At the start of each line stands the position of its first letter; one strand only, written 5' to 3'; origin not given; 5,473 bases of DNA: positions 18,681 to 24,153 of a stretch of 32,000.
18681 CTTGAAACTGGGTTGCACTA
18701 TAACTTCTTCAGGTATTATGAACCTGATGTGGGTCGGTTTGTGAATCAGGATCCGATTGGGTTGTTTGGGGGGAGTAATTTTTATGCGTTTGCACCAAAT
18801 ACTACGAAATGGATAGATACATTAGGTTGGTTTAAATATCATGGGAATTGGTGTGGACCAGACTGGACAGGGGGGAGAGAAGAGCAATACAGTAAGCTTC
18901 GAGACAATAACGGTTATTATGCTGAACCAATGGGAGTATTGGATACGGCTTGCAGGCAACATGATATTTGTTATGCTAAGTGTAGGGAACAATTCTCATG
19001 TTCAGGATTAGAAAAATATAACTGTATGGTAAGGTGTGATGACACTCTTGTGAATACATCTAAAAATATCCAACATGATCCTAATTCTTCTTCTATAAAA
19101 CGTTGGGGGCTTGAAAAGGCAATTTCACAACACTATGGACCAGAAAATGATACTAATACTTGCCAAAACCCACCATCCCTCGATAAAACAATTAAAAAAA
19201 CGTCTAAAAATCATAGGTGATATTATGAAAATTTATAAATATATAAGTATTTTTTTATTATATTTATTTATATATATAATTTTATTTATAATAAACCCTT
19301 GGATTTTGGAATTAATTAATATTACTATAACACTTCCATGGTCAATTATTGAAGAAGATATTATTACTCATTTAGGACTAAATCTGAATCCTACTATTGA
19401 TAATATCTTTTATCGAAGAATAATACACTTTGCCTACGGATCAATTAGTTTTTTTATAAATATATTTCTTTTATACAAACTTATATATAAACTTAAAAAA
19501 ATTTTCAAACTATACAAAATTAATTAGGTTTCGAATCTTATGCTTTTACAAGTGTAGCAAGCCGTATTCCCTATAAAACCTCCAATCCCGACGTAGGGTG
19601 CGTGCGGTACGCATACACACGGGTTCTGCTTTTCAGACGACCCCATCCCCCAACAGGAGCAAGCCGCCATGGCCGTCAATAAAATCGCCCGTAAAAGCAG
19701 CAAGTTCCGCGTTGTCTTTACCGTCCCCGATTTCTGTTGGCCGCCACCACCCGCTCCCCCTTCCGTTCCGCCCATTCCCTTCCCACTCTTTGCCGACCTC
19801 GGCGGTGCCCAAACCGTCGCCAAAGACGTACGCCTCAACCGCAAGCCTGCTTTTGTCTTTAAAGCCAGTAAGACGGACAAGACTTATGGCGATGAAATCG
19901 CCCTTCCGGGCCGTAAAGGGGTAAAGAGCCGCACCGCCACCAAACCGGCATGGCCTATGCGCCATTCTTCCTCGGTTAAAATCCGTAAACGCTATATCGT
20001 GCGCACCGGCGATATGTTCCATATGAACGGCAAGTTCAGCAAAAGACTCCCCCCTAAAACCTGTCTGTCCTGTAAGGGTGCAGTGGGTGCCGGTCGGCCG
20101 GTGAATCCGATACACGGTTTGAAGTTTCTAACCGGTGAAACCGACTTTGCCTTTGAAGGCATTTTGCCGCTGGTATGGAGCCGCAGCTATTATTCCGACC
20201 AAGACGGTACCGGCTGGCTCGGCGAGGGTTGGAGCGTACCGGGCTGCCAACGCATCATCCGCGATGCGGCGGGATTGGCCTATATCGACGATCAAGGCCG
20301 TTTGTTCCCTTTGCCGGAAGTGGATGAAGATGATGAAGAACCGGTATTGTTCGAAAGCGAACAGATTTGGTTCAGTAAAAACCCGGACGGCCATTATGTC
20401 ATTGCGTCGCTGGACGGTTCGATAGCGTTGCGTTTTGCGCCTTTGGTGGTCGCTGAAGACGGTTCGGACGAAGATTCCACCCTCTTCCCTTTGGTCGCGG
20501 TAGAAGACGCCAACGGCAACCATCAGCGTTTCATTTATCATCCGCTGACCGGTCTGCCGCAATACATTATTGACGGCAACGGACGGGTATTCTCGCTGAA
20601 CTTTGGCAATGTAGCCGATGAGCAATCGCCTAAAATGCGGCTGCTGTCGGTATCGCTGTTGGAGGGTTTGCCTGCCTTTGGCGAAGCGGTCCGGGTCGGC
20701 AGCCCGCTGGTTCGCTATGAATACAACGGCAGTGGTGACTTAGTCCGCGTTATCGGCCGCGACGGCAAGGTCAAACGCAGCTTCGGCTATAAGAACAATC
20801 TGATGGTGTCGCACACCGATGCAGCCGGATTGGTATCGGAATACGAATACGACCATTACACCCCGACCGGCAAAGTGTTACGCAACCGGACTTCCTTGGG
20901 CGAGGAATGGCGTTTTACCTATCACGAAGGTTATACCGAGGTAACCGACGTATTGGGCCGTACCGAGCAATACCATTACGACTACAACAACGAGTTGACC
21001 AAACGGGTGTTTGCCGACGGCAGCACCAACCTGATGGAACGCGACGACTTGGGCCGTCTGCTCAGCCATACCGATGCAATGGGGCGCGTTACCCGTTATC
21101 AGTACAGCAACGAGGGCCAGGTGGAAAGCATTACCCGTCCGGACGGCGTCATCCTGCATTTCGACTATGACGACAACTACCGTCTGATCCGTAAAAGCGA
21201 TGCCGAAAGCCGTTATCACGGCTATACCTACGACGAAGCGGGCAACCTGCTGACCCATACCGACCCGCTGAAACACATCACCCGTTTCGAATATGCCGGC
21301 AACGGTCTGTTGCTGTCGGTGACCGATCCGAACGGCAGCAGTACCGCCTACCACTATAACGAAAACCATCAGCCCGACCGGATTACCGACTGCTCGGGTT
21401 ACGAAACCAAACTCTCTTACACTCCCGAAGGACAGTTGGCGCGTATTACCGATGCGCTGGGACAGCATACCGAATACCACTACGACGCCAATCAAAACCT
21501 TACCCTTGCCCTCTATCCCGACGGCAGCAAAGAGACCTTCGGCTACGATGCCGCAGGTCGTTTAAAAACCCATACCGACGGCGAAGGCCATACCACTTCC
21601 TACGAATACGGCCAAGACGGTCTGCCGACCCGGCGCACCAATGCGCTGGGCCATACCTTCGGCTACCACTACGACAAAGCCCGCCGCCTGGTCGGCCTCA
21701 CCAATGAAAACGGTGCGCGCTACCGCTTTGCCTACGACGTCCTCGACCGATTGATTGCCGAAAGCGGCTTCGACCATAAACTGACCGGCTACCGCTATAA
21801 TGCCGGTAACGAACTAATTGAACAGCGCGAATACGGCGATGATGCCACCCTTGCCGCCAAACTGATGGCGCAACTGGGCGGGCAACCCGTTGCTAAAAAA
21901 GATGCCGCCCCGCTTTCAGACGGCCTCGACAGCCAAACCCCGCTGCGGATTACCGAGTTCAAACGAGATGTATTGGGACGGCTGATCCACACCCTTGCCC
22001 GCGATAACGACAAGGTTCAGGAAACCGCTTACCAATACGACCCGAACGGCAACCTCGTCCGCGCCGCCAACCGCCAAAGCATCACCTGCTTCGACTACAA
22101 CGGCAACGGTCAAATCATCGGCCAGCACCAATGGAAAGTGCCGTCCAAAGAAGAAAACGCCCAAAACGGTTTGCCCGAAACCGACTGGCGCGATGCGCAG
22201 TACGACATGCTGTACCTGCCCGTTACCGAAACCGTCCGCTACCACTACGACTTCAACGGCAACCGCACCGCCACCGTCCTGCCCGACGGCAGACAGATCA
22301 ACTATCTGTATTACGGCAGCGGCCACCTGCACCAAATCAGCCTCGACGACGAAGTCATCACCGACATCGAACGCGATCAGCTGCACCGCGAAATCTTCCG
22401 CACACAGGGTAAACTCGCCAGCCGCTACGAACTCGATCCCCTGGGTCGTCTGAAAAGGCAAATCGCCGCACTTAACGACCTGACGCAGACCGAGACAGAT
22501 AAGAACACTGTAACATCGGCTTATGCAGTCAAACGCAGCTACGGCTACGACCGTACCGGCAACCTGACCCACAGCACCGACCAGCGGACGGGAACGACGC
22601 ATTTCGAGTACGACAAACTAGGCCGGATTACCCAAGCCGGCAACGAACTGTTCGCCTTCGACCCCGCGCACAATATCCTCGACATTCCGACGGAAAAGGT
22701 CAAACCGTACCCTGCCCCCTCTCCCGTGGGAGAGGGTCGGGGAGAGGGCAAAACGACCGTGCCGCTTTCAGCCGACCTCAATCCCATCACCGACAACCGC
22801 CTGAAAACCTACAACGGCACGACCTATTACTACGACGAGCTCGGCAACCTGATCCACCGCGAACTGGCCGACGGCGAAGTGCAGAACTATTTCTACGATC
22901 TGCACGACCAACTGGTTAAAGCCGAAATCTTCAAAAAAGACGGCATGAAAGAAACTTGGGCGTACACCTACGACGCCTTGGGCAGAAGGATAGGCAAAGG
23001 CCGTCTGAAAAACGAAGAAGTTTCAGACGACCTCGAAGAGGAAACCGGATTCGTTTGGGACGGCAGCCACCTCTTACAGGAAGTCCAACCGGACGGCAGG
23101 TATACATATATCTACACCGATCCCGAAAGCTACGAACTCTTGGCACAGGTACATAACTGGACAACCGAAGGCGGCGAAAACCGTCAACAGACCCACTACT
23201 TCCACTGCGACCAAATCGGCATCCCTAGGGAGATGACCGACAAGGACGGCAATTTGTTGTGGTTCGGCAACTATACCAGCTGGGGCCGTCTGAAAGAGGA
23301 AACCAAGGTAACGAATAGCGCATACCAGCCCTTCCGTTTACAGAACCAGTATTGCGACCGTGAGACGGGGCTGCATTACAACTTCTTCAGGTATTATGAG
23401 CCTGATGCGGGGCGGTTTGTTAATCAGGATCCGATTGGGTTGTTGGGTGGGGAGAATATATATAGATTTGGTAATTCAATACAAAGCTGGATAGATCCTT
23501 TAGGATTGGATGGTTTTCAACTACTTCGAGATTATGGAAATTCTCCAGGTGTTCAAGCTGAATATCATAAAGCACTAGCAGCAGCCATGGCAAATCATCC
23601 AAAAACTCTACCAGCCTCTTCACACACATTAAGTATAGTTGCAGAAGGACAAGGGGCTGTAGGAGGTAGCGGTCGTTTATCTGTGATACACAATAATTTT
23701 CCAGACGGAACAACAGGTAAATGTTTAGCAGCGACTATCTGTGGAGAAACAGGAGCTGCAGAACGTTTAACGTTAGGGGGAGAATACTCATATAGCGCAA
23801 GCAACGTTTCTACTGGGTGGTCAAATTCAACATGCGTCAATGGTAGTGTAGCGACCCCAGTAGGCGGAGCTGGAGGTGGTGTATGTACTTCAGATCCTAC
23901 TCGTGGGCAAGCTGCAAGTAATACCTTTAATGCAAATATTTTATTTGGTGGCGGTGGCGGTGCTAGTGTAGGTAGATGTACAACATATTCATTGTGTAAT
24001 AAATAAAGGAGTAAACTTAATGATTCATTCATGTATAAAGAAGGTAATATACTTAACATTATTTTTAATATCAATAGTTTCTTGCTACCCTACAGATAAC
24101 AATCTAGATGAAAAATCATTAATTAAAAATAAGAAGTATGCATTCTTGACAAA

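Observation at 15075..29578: Rhs effector array behind the T6SS: two armed genes plus a reservoir of orphan 3' cassettes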

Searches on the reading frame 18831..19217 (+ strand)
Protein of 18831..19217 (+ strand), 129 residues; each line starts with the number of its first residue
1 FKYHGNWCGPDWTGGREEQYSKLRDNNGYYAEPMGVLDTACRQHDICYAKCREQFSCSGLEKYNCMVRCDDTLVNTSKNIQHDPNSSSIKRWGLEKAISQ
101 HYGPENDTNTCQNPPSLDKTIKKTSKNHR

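Call 8: search_protein_families(library=pfam, proteins=[window:18831-19217:+], max_evalue=10)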
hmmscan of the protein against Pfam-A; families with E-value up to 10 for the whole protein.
seq(129 aa): 2 families
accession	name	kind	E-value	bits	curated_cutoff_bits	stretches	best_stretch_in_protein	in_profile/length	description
PF08398.15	Phospholip_A2_4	-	0.0037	18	23.9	1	26-79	20-61/80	Phospholipase A2-like domain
PF00068.24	Phospholip_A2_1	-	0.089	13.7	32.1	1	31-76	33-77/110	Phospholipase A2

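Call 33: search_solved_structures(query=window:18831-19217:+, max_evalue=10, show_alignments=2)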
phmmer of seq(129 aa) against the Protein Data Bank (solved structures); distinct sequences matched with E-value up to 10: 13.
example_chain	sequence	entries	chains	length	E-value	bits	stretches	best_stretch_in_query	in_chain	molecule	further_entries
3hkw_A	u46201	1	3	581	0.019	18.1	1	25-104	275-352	NS5B RNA-dependent RNA polymerase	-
3qgh_A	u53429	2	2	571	0.02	18.1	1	25-104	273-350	RNA-directed RNA polymerase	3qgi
2xi2_A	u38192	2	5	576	0.02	18.1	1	25-104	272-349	RNA-directed RNA polymerase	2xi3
4khm_A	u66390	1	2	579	0.02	18.1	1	25-104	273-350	HCV Polymerase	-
6mvo_A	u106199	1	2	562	0.027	17.7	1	25-90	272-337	RNA-directed RNA polymerase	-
4khr_A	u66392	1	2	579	0.028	17.6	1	25-90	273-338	NS5B RNA-dependent RNA polymerase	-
1mh2_A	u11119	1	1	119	0.18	15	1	29-62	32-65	PHOSPHOLIPASE A2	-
1s6b_A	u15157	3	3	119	0.28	14.4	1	30-63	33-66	Phospholipase A2 isoform 1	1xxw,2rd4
4uy1_A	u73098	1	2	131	0.34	14.1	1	28-66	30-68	GROUP 10 SECRETORY PHOSPHOLIPASE A2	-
5owc_A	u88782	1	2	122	2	11.6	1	28-66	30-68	Group 10 secretory phospholipase A2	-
1le6_A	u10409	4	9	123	2.1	11.6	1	28-67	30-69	Group X Secretory Phospholipase A2 | GROUP 10 SECRETORY PHOSPHOLIPASE A2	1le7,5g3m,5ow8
1m8t_A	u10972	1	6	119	2.4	11.4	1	28-66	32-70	Phospholipase a2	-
1wt7_A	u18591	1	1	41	2.9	11.1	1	36-69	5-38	BuTX-MTX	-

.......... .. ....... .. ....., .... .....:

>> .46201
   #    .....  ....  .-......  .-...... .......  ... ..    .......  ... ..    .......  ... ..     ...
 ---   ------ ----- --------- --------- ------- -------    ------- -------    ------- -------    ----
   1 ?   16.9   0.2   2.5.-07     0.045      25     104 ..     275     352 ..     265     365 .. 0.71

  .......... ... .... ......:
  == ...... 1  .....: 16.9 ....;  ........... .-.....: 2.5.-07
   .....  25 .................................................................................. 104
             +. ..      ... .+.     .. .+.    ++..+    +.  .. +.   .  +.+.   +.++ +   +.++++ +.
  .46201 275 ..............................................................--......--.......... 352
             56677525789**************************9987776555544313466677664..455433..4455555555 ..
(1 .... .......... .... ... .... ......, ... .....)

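Call 36: find_homologous_proteins(query=window:18831-19217:+, max_evalue=0.001)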
Query seq(129 aa) (129 aa): 6 proteins with E <= 0.001 among 8 candidates.
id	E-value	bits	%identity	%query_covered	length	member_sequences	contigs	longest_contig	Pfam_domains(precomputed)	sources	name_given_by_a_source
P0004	3.1e-36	142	89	56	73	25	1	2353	-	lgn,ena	-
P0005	3.7e-32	129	75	60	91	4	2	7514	-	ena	-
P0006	5.1e-32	129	76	60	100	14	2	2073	-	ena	-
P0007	1.1e-30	124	97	47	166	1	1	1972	-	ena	-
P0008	2.0e-30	123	81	56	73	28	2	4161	-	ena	-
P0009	1.2e-24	105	75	56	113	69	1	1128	-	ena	-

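Call 46: predict_structure(alignment_id=A1)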
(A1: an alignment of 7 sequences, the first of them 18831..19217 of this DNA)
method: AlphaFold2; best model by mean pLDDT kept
length: 129 residues; sequences in the alignment: 7
mean_pLDDT: 45.0   pTM: 0.33
mean pLDDT of the five models: 45.0, 43.2, 36.5, 36.1, 33.7
residues with pLDDT >= 90: 0; 70-90: 12; 50-70: 29; < 50: 88
segments of 3 or more residues with pLDDT < 50: 1-36, 79-129
pLDDT, mean of each block of 10 residues (from residue 1): 32 34 37 47 69 65 70 55 36 33 36 35 35
secondary structure, 60 per line:
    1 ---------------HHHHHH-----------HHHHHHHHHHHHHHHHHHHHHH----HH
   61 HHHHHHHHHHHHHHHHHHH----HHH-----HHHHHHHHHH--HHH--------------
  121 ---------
elements in order: H16-21 H33-54 H59-79 H92-101

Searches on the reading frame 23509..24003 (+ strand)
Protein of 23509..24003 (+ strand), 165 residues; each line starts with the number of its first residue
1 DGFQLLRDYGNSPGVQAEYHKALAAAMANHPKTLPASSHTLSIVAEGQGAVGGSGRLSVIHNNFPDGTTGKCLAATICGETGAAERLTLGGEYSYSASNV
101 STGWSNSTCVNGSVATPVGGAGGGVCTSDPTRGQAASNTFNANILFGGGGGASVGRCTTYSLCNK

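Call 8: search_protein_families(library=pfam, proteins=[window:23509-24003:+], max_evalue=10)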
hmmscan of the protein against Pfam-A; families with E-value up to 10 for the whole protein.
seq(165 aa): 0 families

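Call 32: find_homologous_proteins(query=window:23509-24003:+, max_evalue=0.001)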
Query seq(165 aa) (165 aa): 1 proteins with E <= 0.001 among 309 candidates.
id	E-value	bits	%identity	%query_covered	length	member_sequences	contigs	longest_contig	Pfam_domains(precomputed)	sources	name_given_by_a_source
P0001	1.8e-98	345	96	100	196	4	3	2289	-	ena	-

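Call 45: search_protein_representatives(protein=window:23509-24003:+)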
Query: 165 residues. Proteins with E-value up to 0.001 (for the whole library): 5; up to 1e-10: 4; up to 1e-30: 0. The best 5 are listed.
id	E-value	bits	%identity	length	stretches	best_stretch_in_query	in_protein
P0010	9.4e-18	81.0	83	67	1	38-85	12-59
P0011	3.3e-15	72.7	40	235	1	44-163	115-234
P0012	4.2e-12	62.7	58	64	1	105-165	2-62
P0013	1.9e-11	60.5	50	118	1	72-162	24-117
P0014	1.7e-04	37.9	33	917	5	5-67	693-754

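Call 54: predict_structure(alignment_id=A3)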
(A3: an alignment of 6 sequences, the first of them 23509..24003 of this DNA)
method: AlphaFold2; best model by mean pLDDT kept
length: 165 residues; sequences in the alignment: 6
mean_pLDDT: 47.3   pTM: 0.47
mean pLDDT of the five models: 47.3, 45.1, 42.3, 41.4, 35.0
residues with pLDDT >= 90: 0; 70-90: 0; 50-70: 69; < 50: 96
segments of 3 or more residues with pLDDT < 50: 1-8, 30-45, 47-53, 61-63, 65-67, 82-101, 112-123, 129-152
pLDDT, mean of each block of 10 residues (from residue 1): 43 56 56 40 43 50 49 57 42 38 55 41 48 36 39 56 58
secondary structure, 60 per line:
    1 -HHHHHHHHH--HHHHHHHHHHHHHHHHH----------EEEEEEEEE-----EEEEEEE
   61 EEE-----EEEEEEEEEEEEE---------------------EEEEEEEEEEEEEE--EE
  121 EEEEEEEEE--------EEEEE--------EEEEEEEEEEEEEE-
elements in order: H2-10 H13-29 E40-48 E54-63 E69-81 E103-116 E119-129 E138-142 E151-164

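Call 82: search_solved_structures(query=A3, max_evalue=10)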
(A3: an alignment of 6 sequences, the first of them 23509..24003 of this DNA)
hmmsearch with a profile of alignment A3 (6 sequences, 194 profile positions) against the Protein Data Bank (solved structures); distinct sequences matched with E-value up to 10: 5.
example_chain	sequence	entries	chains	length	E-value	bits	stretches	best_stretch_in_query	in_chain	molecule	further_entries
6u08_A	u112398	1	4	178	0.0068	19.8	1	2-35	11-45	Double-stranded DNA-specific cytidine deaminase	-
8qjc_A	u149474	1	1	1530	0.058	16.7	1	3-32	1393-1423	T6SS-associated Rhs core and toxin domain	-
8qjd_A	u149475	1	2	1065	0.25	14.6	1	3-29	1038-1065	Salmonella bongori Rhs core domain (residues 360-1420)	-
8qjb_A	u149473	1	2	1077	0.25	14.6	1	3-29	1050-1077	T6SS-associated Rhs core domain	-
4e4g_A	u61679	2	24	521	0.45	13.8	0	62-95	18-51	Methylmalonate-semialdehyde dehydrogenase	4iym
